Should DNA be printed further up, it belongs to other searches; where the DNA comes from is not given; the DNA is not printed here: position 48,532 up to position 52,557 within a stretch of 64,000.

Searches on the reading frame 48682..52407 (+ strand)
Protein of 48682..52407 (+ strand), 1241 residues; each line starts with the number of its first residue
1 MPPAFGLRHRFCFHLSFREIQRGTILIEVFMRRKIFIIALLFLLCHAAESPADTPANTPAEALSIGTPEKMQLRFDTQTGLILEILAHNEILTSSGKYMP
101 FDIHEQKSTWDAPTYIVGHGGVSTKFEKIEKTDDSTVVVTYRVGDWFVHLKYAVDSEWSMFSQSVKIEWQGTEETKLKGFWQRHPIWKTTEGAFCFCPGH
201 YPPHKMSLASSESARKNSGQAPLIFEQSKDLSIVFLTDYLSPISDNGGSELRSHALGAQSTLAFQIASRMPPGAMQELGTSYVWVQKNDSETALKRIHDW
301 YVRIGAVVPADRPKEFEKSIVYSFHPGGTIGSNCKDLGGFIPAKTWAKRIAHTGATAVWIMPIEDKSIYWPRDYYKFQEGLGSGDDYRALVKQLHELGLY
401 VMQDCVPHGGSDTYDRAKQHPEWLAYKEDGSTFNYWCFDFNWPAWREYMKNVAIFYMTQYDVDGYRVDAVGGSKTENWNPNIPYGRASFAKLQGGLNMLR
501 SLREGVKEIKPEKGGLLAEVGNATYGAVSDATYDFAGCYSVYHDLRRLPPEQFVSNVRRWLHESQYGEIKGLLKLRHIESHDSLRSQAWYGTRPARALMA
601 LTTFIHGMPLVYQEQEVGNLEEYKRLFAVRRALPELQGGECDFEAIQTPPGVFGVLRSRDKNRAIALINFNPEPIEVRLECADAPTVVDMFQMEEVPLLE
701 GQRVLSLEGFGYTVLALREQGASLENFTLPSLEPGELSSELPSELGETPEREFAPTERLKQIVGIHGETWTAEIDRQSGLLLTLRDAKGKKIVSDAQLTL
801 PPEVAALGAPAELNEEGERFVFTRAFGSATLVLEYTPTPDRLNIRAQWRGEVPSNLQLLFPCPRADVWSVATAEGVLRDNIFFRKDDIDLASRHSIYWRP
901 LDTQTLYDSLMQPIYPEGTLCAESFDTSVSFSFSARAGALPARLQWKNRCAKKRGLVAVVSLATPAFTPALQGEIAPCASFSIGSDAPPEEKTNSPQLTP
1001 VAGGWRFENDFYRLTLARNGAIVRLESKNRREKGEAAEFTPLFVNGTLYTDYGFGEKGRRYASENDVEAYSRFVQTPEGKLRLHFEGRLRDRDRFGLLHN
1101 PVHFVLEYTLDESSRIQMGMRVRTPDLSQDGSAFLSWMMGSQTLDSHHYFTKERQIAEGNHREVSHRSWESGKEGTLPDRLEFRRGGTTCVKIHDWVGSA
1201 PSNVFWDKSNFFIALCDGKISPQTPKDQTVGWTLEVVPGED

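Call 27: search_protein_families(library=pfam, proteins=[window:48682-52407:+], max_evalue=0.01)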
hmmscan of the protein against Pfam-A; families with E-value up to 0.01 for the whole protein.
window:48682-52407:+ (1241 aa): 4 families
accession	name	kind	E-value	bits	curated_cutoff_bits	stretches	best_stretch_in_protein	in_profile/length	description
PF00128.31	Alpha-amylase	-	2.1e-17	63.9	22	2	350-416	28-98/446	Alpha amylase, catalytic domain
PF14885.12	GHL15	-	1.9e-05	25.2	27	1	414-484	39-112/271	Hypothetical glycosyl hydrolase family 15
PF16657.11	Malt_amylase_C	-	8.6e-05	23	27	1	643-713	3-74/75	Maltogenic Amylase, C-terminal domain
PF13199.12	Glyco_hydro_66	-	0.0093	15.1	23.7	0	388-478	165-266/546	Glycosyl hydrolase family 66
